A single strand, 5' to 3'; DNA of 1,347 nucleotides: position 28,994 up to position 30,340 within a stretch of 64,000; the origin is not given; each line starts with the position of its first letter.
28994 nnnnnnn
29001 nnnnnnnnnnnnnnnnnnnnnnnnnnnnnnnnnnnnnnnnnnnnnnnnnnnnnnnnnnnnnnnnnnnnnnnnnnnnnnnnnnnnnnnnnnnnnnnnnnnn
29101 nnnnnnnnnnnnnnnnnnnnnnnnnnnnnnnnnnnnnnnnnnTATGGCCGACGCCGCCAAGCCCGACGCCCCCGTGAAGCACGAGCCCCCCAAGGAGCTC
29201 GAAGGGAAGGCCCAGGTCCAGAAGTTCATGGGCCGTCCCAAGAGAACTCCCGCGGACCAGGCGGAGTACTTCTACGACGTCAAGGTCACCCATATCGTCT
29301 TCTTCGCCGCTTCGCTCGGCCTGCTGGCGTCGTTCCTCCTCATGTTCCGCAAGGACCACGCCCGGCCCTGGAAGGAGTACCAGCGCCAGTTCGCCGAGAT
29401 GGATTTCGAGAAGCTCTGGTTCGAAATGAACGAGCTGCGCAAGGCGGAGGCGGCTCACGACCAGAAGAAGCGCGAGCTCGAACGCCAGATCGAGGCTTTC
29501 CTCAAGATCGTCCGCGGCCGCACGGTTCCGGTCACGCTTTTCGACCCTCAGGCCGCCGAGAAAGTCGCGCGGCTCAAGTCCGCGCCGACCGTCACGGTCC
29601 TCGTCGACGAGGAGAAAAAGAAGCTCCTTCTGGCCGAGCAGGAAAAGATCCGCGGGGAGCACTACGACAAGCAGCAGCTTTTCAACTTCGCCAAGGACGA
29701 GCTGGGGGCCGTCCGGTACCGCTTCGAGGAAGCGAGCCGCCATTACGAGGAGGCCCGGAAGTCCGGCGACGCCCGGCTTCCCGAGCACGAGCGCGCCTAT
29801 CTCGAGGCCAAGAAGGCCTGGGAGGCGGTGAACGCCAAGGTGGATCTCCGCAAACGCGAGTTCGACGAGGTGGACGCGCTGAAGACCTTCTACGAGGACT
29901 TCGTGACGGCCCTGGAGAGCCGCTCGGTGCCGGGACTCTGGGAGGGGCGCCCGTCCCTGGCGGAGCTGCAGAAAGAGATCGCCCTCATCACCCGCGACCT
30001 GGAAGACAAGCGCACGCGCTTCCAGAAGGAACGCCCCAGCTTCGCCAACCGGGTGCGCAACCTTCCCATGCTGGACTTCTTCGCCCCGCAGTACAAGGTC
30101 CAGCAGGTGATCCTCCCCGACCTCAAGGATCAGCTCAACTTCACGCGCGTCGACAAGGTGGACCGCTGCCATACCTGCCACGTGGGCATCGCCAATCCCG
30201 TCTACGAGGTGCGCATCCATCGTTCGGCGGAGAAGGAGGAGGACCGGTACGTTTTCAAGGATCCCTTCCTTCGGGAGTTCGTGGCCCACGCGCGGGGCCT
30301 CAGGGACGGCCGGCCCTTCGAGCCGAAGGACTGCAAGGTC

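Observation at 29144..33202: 1352-aa membrane-anchored cytochrome c built from repeated class-I domains behind a ~250-aa coiled coil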

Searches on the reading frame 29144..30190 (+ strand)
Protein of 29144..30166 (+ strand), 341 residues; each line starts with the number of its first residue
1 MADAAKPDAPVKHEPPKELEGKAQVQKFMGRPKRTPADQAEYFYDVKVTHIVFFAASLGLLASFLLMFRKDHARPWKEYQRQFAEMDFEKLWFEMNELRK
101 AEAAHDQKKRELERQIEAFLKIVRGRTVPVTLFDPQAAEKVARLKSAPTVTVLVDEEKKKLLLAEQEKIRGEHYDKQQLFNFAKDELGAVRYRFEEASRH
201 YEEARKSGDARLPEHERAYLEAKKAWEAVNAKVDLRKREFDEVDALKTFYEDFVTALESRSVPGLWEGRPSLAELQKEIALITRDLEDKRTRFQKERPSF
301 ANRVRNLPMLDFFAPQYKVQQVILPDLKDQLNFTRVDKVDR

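Call 29: predict_structure(alignment_id=A2)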
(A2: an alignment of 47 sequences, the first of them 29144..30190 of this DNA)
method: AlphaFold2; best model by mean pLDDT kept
length: 349 residues; sequences in the alignment: 47
mean_pLDDT: 79.8   pTM: 0.63
mean pLDDT of the five models: 79.8, 79.7, 78.5, 78.4, 77.6
residues with pLDDT >= 90: 183; 70-90: 75; 50-70: 38; < 50: 53
segments of 3 or more residues with pLDDT < 50: 1-26, 28-30, 318-324, 327-341
pLDDT, mean of each block of 10 residues (from residue 1): 42 44 47 67 73 90 81 71 77 80 89 95 94 93 93 93 94 98 97 97 96 97 97 98 97 96 91 95 86 74 61 51 46 39 52
secondary structure, 60 per line:
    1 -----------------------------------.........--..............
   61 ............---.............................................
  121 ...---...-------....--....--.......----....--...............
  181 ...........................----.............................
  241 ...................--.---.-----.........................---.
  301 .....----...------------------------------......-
elements in order: H36-44 H47-72 H76-123 E127-129 H137-140 H143-146 E149-155 E160-163 H166-207 H212-259 H272-296 H300-305 H343-348

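Call 77: search_protein_representatives(protein=window:29144-30166:+)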
Query: 341 residues. Proteins with E-value up to 0.001 (for the whole library): 326; up to 1e-10: 50; up to 1e-30: 10. The best 150 are listed.
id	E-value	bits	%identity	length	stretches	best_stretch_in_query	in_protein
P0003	4.3e-131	453.1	64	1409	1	2-341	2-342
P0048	1.6e-93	329.7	54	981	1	1-341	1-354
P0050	3.7e-49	183.9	41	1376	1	10-341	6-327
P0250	3.3e-41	157.8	64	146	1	1-121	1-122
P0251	3.7e-40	154.4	40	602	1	19-341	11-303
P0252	3.9e-39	151.0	51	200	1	1-183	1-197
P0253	7.6e-35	136.9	36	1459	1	10-341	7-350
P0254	4.8e-34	134.3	67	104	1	1-100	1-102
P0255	1.9e-33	132.3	57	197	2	1-91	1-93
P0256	4.7e-32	127.7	59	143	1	15-130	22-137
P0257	1.5e-27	113.0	34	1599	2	135-341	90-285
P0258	7.0e-27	110.7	32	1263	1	24-341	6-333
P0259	6.6e-24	101.0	39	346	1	134-341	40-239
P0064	1.7e-22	96.3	36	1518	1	19-341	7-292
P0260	1.3e-21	93.5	57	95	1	1-90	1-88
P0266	2.0e-17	79.7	37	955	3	271-341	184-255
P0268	3.6e-15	72.3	28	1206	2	144-341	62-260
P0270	1.6e-14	70.1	32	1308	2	161-341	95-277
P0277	5.8e-13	65.0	32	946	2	186-341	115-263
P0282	2.2e-12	63.1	33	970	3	282-341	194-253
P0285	8.0e-12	61.3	33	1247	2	133-340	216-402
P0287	1.1e-11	60.8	32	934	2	49-118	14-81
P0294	9.0e-11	57.8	34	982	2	160-341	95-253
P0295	1.1e-10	57.5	31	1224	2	37-146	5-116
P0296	1.2e-10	57.4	34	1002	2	163-341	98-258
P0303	4.1e-10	55.7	30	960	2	167-341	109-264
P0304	7.3e-10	54.8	38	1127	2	172-341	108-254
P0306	9.7e-10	54.4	26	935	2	173-341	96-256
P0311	1.1e-09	54.2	35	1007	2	273-341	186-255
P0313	1.2e-09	54.1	34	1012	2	161-341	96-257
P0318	1.7e-09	53.6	33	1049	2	171-340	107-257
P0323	3.1e-09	52.8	32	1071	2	141-341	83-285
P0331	1.2e-08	50.8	30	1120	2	166-341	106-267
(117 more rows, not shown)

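Call 82: list_cluster_members(proteins=[P0266, P0277, P0282, P0287, P0294, P0296, P0303, P0306, P0311, P0313])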
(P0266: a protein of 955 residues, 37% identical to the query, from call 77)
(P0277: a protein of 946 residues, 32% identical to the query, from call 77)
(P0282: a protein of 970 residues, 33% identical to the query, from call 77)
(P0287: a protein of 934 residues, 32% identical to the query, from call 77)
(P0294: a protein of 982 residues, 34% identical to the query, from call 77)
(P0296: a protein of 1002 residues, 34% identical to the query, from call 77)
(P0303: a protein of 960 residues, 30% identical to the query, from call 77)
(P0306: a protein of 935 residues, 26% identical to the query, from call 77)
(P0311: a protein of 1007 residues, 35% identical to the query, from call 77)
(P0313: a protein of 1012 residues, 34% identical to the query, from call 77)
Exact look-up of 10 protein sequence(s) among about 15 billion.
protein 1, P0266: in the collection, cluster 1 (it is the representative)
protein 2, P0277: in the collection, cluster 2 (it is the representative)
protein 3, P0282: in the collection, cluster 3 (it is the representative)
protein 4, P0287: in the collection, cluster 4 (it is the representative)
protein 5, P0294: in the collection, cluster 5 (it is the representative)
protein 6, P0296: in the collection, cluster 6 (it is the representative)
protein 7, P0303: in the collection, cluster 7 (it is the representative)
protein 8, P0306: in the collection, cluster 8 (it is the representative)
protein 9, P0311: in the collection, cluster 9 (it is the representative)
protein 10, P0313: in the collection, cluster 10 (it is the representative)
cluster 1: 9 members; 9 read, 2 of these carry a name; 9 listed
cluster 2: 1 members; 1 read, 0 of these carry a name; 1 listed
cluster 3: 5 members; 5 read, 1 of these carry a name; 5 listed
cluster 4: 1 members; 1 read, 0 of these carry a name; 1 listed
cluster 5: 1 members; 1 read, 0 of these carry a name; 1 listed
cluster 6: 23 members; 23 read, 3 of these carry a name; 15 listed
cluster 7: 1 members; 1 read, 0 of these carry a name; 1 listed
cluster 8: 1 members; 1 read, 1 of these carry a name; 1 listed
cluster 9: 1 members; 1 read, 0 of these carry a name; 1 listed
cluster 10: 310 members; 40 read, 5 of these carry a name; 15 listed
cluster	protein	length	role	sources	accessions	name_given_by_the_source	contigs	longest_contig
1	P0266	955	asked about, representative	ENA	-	-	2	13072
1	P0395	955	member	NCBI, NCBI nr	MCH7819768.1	MAG: c-type cytochrome [Candidatus Marinimicrobia bacterium] | c-type cytochrome [Candidatus Neomarinimicrobiota bacterium]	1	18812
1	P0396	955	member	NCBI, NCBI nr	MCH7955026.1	MAG: c-type cytochrome [Candidatus Marinimicrobia bacterium] | c-type cytochrome [Candidatus Neomarinimicrobiota bacterium]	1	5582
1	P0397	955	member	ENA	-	-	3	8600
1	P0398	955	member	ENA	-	-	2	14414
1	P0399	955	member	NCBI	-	-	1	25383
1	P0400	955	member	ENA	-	-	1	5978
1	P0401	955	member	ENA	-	-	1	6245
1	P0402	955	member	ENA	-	-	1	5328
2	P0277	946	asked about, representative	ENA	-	-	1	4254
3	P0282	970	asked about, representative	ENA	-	-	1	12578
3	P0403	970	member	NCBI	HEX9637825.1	MAG TPA: c-type cytochrome [Acidobacteriota bacterium]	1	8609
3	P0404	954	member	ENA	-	-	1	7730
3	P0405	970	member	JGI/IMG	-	-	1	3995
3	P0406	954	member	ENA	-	-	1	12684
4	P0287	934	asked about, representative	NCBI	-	-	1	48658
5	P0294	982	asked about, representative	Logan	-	-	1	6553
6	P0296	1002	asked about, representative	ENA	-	-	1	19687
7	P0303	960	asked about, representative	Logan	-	-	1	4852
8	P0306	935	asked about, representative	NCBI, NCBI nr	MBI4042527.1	MAG: c-type cytochrome [Deltaproteobacteria bacterium] | c-type cytochrome [Deltaproteobacteria bacterium]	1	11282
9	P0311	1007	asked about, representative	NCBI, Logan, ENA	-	-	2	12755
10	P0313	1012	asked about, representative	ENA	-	-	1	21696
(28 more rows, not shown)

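Call 83: find_encoding_contigs(protein=P0306, flank=7000, max_places=1)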
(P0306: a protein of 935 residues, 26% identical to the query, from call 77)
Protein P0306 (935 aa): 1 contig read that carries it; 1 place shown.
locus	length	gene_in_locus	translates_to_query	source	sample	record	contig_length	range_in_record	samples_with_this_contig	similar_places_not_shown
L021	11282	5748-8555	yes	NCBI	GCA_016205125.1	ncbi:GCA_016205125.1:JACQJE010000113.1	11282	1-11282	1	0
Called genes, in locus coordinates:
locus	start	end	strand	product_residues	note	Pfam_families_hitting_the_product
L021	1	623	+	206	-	PF08669:GCV_T_C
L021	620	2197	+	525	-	PF00171:Aldedh, PF05893:LuxC (weak)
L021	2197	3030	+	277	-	PF02985:HEAT (faint), PF03130:HEAT_PBS (faint), PF13513:HEAT_EZ (faint), PF13646:HEAT_2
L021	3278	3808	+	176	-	PF00355:Rieske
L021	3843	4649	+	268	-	PF00033:Cytochrome_B, PF13631:Cytochrom_B_N_2, PF00033:Cytochrome_B (weak), PF13631:Cytochrom_B_N_2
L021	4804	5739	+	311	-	PF00032:Cytochrom_B_C (weak)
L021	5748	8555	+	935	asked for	PF02433:FixO (faint), PF13442:Cytochrome_CBB3 (faint), PF00034:Cytochrom_C (weak)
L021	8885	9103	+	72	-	PF01402:RHH_1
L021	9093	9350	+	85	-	PF05016:ParE_toxin, PF15781:ParE-like_toxin (weak)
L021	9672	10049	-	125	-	-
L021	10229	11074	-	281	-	PF04055:Radical_SAM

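Call 84: find_encoding_contigs(protein=P0395, flank=7000, max_places=1)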
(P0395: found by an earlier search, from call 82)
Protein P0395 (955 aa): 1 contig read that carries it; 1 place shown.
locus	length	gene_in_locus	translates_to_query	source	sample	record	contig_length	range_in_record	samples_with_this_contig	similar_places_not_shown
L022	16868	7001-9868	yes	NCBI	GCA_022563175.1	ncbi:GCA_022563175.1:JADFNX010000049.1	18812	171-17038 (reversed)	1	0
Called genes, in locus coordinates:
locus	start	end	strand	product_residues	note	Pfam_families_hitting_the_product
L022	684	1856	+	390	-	PF00072:Response_reg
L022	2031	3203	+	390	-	PF00072:Response_reg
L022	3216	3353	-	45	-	-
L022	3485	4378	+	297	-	PF13513:HEAT_EZ (faint), PF02985:HEAT (faint), PF13646:HEAT_2, PF03130:HEAT_PBS (faint), PF13646:HEAT_2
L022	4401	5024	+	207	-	PF00355:Rieske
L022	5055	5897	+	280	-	PF00033:Cytochrome_B, PF14358:DUF4405 (weak), PF13631:Cytochrom_B_N_2, PF00033:Cytochrome_B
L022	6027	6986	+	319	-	PF00032:Cytochrom_B_C (weak)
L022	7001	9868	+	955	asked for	PF22113:Mtrc-MtrF_II-IV_dom (faint), PF13442:Cytochrome_CBB3 (faint), PF14522:Cytochrome_C7 (faint), PF14537:Cytochrom_c3_2 (faint), PF02433:FixO (weak), PF00034:Cytochrom_C (weak)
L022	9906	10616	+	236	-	PF13715:CarbopepD_reg_2 (faint), PF14686:fn3_3 (weak), PF13620:CarboxypepD_reg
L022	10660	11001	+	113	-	PF14697:Fer4_21 (weak), PF13237:Fer4_10, PF12838:Fer4_7, PF13187:Fer4_9 (weak), PF14697:Fer4_21 (weak), PF00037:Fer4 (weak), PF12797:Fer4_2 (weak), PF13237:Fer4_10 (weak), +4 more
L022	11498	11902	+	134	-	-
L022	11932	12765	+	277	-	-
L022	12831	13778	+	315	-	PF13384:HTH_23 (faint), PF13518:HTH_28 (faint), PF09723:Zn_ribbon_8 (weak)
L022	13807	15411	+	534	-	PF05876:GpA_ATPase, PF03237:Terminase_6N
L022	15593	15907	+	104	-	-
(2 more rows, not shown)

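Call 94: list_cluster_members(proteins=[P0253, P0258, P0268, P0270, P0285, P0295, P0304, P0318, P0323, P0331])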
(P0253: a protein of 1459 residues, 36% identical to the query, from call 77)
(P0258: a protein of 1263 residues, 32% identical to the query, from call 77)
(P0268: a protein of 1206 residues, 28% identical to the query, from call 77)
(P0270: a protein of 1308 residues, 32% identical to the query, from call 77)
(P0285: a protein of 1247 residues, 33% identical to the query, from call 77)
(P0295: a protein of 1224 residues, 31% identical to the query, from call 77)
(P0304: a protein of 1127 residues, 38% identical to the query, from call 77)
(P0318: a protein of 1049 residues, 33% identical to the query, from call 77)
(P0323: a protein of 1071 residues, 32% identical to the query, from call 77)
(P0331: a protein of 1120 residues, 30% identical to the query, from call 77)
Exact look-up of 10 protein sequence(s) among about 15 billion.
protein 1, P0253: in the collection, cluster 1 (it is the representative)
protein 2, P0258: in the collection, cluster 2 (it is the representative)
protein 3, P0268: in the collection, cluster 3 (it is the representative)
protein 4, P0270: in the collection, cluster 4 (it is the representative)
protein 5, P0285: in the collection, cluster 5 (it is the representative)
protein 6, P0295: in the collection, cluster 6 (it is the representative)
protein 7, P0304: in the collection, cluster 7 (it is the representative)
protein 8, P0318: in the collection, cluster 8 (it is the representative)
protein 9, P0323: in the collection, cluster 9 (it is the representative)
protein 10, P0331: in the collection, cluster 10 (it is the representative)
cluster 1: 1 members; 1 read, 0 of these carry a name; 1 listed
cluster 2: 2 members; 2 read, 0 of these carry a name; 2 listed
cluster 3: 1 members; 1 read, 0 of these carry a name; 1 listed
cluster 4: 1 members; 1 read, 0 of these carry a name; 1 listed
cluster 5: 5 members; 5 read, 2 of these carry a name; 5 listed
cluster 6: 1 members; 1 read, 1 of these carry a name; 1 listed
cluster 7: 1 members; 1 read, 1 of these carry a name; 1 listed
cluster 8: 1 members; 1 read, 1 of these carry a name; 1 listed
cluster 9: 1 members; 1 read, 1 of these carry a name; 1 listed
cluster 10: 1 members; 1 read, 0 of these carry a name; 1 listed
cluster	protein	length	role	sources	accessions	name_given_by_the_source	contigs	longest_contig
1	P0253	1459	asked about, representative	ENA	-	-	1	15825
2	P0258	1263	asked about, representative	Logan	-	-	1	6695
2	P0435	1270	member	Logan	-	-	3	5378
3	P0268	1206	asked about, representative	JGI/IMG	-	-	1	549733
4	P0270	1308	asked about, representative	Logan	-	-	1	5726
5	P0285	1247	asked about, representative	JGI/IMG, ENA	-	cbb3-type cytochrome oxidase cytochrome c subunit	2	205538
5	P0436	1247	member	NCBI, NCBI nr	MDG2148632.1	MAG: c-type cytochrome [Planctomycetota bacterium] | c-type cytochrome [Planctomycetota bacterium]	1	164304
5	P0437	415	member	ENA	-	-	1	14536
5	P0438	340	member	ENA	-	-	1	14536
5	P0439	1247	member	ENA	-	-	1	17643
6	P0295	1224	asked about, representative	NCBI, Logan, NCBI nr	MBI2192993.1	MAG: c-type cytochrome [Planctomycetes bacterium] | c-type cytochrome [Planctomycetota bacterium]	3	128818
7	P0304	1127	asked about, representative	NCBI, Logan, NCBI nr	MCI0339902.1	MAG: c-type cytochrome [Planctomycetales bacterium] | c-type cytochrome [Planctomycetales bacterium]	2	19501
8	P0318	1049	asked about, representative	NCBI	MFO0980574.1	MAG: c-type cytochrome [Planctomycetota bacterium]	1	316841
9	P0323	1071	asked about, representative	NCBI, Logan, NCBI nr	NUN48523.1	MAG: c-type cytochrome [Candidatus Brocadiae bacterium] | c-type cytochrome [Candidatus Brocadiia bacterium]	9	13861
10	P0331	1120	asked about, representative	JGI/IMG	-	-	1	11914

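Call 95: find_encoding_contigs(protein=P0323, flank=9000, max_places=2)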
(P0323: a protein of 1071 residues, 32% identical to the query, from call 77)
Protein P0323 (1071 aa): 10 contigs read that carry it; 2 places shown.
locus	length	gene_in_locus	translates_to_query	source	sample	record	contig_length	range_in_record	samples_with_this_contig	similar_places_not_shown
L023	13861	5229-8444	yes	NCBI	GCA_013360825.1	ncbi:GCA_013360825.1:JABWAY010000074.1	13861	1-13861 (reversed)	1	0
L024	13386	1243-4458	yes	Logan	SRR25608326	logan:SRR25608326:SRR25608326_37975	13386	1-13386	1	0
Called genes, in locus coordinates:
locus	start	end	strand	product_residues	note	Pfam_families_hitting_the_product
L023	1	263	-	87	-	?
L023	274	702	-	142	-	PF02082:Rrf2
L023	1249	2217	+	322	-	PF02985:HEAT (faint), PF03130:HEAT_PBS (faint), PF13646:HEAT_2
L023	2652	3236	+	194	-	PF00355:Rieske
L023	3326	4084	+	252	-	PF00033:Cytochrome_B, PF14358:DUF4405 (weak), PF13631:Cytochrom_B_N_2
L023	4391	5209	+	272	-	PF00032:Cytochrom_B_C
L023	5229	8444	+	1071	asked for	PF22113:Mtrc-MtrF_II-IV_dom (faint), PF14522:Cytochrome_C7 (faint), PF14537:Cytochrom_c3_2 (faint), PF02433:FixO (faint), PF00034:Cytochrom_C (weak), PF13442:Cytochrome_CBB3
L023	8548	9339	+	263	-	-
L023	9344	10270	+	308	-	PF00005:ABC_tran, PF13304:AAA_21 (weak)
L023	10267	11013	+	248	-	PF01061:ABC2_membrane, PF12698:ABC2_membrane_3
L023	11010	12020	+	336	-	PF02630:SCO1-SenC, PF04238:DUF420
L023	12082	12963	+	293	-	PF02628:COX15-CtaA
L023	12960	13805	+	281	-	PF01040:UbiA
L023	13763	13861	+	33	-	PF00290:Trp_syntA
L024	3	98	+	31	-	?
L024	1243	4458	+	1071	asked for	PF22113:Mtrc-MtrF_II-IV_dom (faint), PF14522:Cytochrome_C7 (faint), PF14537:Cytochrom_c3_2 (faint), PF02433:FixO (faint), PF00034:Cytochrom_C (weak), PF13442:Cytochrome_CBB3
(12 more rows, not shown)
